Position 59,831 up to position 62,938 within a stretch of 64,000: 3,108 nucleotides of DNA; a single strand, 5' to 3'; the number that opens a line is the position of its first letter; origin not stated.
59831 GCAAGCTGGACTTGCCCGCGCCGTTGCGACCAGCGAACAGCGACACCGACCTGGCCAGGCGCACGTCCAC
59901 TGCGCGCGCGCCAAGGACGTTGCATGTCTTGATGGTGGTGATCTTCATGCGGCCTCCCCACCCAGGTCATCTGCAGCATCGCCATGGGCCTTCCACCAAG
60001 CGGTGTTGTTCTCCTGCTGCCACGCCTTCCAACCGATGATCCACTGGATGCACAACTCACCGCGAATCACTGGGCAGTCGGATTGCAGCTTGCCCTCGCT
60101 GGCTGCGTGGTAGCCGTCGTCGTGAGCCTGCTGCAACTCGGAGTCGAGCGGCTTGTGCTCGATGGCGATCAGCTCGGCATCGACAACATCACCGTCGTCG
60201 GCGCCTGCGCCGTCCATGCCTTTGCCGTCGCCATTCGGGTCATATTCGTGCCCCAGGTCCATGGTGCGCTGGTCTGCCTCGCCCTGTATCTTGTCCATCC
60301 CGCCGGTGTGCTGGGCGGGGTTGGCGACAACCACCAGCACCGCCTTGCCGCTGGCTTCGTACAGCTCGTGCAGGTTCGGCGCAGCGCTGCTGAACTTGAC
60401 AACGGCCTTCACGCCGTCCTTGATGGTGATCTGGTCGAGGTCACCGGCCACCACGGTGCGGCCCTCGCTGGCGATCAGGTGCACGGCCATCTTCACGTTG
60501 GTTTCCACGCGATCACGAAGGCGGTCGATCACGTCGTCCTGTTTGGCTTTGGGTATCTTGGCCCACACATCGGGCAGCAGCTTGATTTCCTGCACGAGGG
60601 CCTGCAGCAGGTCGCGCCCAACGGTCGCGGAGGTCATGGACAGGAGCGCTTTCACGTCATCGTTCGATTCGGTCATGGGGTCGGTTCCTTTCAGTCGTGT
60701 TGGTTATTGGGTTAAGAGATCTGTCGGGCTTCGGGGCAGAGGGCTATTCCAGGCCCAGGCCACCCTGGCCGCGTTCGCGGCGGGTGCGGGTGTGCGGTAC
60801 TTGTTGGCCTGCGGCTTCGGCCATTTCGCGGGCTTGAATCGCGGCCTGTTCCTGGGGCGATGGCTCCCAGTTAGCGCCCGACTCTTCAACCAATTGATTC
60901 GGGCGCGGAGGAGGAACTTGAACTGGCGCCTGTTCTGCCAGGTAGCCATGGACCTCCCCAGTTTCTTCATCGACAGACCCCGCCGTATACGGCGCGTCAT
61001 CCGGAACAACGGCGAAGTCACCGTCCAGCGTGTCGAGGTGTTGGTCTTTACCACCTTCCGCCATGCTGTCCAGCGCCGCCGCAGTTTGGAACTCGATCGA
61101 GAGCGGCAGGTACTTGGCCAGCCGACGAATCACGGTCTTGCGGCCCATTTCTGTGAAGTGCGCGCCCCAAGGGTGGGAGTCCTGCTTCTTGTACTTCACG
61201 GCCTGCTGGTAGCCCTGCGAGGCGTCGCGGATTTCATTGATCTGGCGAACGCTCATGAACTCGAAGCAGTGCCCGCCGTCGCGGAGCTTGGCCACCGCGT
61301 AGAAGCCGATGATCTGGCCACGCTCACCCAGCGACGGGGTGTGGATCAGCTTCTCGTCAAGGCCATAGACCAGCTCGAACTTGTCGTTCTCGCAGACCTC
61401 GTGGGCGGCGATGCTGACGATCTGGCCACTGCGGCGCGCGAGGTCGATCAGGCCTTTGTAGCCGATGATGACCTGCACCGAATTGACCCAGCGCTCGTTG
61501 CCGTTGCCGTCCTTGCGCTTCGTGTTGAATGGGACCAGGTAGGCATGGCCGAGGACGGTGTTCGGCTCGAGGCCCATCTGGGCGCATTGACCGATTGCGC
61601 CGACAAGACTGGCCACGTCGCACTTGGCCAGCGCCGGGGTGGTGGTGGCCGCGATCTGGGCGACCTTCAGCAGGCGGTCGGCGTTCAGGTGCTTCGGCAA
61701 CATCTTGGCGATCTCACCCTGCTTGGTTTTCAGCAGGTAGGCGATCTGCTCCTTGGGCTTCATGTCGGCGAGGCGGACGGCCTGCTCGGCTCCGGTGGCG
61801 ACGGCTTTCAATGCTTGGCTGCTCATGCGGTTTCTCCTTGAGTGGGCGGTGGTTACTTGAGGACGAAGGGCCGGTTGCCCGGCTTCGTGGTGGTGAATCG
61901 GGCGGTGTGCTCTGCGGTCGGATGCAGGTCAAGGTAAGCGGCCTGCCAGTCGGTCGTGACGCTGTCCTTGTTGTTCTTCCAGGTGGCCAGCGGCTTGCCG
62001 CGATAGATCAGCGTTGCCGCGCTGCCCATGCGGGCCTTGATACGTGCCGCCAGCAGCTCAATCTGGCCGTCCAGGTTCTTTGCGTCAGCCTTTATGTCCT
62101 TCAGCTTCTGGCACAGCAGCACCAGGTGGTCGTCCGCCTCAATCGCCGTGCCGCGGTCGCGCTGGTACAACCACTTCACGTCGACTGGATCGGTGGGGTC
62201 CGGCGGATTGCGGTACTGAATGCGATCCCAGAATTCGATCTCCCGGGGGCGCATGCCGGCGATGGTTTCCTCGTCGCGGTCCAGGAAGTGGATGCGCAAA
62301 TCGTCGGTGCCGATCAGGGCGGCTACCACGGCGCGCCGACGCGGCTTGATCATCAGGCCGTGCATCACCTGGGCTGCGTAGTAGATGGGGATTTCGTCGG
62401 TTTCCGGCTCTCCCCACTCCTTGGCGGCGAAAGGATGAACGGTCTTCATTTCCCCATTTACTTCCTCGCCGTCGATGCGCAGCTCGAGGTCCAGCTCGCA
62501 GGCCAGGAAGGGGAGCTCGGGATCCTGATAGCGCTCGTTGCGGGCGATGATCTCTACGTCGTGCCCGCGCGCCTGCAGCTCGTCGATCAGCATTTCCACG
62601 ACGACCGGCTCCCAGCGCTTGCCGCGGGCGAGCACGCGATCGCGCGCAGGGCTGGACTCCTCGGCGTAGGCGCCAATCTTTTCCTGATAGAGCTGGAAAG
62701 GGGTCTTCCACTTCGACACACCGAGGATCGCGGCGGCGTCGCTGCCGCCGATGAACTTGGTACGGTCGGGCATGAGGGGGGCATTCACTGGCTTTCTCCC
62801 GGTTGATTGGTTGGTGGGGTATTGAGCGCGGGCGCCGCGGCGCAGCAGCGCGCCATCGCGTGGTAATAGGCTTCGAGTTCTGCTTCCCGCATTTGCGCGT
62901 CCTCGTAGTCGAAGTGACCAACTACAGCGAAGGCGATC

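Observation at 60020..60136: Phage-encoded ribosome modulation factor-like domain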

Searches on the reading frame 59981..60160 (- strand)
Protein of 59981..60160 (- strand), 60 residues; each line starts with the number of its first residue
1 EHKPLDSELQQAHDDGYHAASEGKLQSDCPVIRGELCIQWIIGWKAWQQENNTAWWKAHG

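Call 56: find_homologous_proteins(query=window:59981-60160:-, max_evalue=0.01)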
Query seq(60 aa): no candidate shares three 5-residue words with the query. No homologue found.

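Call 60: search_solved_structures(query=A3, max_evalue=1, show_alignments=2)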
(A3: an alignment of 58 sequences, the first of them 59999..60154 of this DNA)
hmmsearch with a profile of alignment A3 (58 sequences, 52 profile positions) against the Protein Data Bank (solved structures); distinct sequences matched with E-value up to 1: 3.
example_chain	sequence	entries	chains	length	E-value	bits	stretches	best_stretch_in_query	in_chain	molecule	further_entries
2jrm_A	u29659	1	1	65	2.1e-06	30.9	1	6-50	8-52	Ribosome modulation factor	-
6h4n_v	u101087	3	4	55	3.3e-05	27.1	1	5-46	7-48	Ribosome modulation factor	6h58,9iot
4v8g_AV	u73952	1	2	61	4.3e-05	26.7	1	5-46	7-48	Ribosome modulation factor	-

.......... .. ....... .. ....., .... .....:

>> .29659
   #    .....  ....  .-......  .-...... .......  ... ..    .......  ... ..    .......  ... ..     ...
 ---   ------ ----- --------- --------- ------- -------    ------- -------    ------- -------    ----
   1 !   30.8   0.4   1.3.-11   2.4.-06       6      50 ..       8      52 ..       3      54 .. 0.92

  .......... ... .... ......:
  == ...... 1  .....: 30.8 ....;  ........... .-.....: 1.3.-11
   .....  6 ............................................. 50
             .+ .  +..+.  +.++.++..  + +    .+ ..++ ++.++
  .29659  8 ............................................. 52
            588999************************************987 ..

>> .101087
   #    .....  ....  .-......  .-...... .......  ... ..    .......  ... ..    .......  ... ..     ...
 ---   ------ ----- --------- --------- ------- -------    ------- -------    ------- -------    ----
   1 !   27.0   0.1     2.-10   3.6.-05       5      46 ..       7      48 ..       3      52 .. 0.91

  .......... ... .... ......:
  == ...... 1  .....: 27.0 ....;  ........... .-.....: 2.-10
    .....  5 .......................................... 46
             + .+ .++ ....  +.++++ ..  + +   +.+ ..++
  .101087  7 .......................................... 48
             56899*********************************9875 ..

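Call 73: search_protein_representatives(alignment_id=A3)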
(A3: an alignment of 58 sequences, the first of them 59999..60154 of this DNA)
Query: 58 sequences, 52 profile positions. Proteins with E-value up to 0.001 (for the whole library): 185; up to 1e-10: 32; up to 1e-30: 0. The best 150 are listed.
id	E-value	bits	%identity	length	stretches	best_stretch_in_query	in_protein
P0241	2.2e-24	101.3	-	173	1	1-49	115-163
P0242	7.4e-24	99.7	-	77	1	1-51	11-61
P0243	9.3e-24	99.3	-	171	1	1-51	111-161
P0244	5.2e-23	97.0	-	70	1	2-52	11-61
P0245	1.1e-22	95.9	-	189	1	2-50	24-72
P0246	1.4e-22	95.6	-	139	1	1-51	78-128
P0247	4.5e-22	93.9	-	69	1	2-49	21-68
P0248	5.0e-22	93.8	-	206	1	2-51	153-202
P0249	5.9e-22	93.6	-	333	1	1-51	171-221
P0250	1.2e-21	92.5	-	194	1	1-52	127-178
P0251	2.0e-21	91.9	-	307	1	2-51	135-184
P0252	2.2e-21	91.8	-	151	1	1-51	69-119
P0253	4.0e-21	90.9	-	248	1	2-51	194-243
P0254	1.2e-20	89.4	-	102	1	1-51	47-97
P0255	2.0e-20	88.7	-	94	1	1-51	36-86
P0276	3.0e-08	49.7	-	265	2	7-46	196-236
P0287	1.3e-06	44.5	-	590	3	3-43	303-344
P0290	2.0e-06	43.8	-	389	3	8-48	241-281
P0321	3.1e-05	40.0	-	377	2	9-42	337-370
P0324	4.2e-05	39.6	-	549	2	6-44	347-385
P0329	5.1e-05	39.3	-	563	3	4-42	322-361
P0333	8.3e-05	38.7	-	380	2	8-49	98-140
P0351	1.8e-04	37.6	-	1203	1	1-46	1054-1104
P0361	2.4e-04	37.2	-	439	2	9-42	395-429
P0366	2.7e-04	37.0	-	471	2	5-43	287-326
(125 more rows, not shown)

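Call 75: search_protein_families(library=pfam, proteins=[P0287, P0329, P0366, P0361, P0290, P0324, P0351, P0333, P0276, P0321], max_evalue=0.001)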
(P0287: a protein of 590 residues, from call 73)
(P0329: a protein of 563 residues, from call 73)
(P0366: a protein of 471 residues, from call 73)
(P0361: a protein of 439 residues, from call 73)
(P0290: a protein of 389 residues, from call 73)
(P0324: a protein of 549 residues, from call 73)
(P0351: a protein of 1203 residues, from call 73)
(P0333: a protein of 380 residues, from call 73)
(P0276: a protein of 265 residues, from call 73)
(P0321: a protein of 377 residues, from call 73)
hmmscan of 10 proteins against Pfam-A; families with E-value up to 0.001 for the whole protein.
P0287 (590 aa): 1 family
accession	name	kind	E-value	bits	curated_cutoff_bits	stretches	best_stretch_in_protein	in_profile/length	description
PF04957.18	RMF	-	1.3e-06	28.8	27.9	0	545-582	11-48/53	Ribosome modulation factor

P0329 (563 aa): 1 family
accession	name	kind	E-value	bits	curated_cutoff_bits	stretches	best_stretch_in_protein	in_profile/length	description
PF04957.18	RMF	-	9.2e-06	26.1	27.9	0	323-361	6-45/53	Ribosome modulation factor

P0366 (471 aa): 1 family
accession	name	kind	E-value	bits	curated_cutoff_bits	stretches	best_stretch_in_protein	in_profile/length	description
PF04957.18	RMF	-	5.9e-08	33.1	27.9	1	425-467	6-49/53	Ribosome modulation factor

P0361 (439 aa): 1 family
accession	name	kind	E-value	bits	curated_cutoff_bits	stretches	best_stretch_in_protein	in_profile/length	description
PF04957.18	RMF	-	1.7e-07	31.6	27.9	1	395-429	11-45/53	Ribosome modulation factor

P0290 (389 aa): 1 family
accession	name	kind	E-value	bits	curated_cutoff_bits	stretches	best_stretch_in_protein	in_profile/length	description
PF04957.18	RMF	-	1.4e-17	63.9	27.9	2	241-280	10-50/53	Ribosome modulation factor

P0324 (549 aa): 1 family
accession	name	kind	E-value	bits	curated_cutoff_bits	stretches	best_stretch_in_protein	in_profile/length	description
PF04957.18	RMF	-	4.9e-10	39.8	27.9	1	349-385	10-47/53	Ribosome modulation factor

P0351 (1203 aa): 3 families
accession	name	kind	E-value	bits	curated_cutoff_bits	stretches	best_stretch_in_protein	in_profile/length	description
PF04957.18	RMF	-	3.1e-08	34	27.9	1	1056-1102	5-47/53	Ribosome modulation factor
PF23291.1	KOW4_SPT5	-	1.3e-06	28.6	27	0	613-642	1-30/55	Transcription elongation factor SPT5, fourth KOW domain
PF23284.2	KOW2_Spt5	-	2.7e-06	27.5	28.9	0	624-643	2-21/50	Transcription elongation factor SPT5, second KOW domain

P0333 (380 aa): 1 family
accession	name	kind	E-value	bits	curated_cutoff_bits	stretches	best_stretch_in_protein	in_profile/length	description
PF04957.18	RMF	-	6.3e-11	42.6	27.9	1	95-140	7-52/53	Ribosome modulation factor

P0276 (265 aa): 1 family
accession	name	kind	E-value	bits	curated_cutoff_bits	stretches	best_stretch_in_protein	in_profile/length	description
PF04957.18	RMF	-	3.4e-15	56.3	27.9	2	139-181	8-50/53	Ribosome modulation factor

P0321 (377 aa): 1 family
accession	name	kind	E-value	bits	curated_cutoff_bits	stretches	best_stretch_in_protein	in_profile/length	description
PF04957.18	RMF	-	1.2e-06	28.9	27.9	1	30-71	11-47/53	Ribosome modulation factor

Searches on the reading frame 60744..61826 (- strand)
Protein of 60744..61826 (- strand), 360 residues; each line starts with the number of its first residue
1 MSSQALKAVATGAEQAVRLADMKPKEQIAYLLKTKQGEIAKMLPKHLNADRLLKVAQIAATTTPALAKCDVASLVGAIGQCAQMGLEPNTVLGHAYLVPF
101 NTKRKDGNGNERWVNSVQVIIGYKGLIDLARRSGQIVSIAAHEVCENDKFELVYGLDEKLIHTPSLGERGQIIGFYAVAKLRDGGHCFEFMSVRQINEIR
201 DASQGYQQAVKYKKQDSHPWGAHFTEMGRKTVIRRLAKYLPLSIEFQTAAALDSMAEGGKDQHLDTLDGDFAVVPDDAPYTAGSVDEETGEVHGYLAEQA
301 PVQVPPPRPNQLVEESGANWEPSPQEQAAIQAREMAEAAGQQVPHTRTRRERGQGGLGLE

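Call 3: search_protein_families(library=pfam, proteins=[window:60744-61826:-], max_evalue=1)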
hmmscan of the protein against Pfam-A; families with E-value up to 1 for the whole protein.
window:60744-61826:- (360 aa): 1 family
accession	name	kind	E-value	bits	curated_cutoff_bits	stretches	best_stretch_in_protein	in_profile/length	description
PF03837.19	RecT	-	1.3e-47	162.4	24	1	58-255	6-187/198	RecT family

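Call 4: search_protein_families(library=phrogs, proteins=[window:60744-61826:-], max_evalue=0.01)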
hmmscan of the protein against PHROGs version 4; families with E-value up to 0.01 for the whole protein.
window:60744-61826:- (360 aa): 4 families
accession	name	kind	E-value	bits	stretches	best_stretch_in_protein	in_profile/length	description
phrog_148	-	DNA, RNA and nucleotide metabolism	4.4e-80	271.1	1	15-314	18-283/387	RecT-like ssDNA annealing protein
phrog_34786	-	unknown function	1.8e-22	80.7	1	20-105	22-108/116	-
phrog_19737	-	unknown function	6.6e-06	27.3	1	61-135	45-106/108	-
phrog_2780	-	DNA, RNA and nucleotide metabolism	8.7e-05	23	1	80-184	63-152/369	RecT-like ssDNA annealing protein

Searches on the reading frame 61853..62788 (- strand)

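Call 3: search_protein_families(library=pfam, proteins=[window:61853-62788:-], max_evalue=1)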
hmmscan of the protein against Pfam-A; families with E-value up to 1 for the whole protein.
window:61853-62788:- (311 aa): 3 families
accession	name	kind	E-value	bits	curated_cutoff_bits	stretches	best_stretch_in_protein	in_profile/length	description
PF09588.16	YqaJ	-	1.3e-17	64.9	22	1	8-147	5-146/150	YqaJ-like viral recombinase domain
PF13579.12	Glyco_trans_4_4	-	0.0021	18.9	29.7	1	62-98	5-41/158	Glycosyl transferase 4-like domain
PF13439.12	Glyco_transf_4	-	0.053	14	28.5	1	62-91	6-35/170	Glycosyltransferase Family 4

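Call 4: search_protein_families(library=phrogs, proteins=[window:61853-62788:-], max_evalue=0.01)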
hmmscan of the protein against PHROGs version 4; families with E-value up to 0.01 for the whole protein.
window:61853-62788:- (311 aa): 2 families
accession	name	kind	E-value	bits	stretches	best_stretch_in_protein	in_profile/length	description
phrog_434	-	DNA, RNA and nucleotide metabolism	1.5e-67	229.4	1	8-302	63-363/372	RecE-like recombination exonuclease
phrog_7655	-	DNA, RNA and nucleotide metabolism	0.0019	18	0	9-61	17-70/551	RecE-like recombination exonuclease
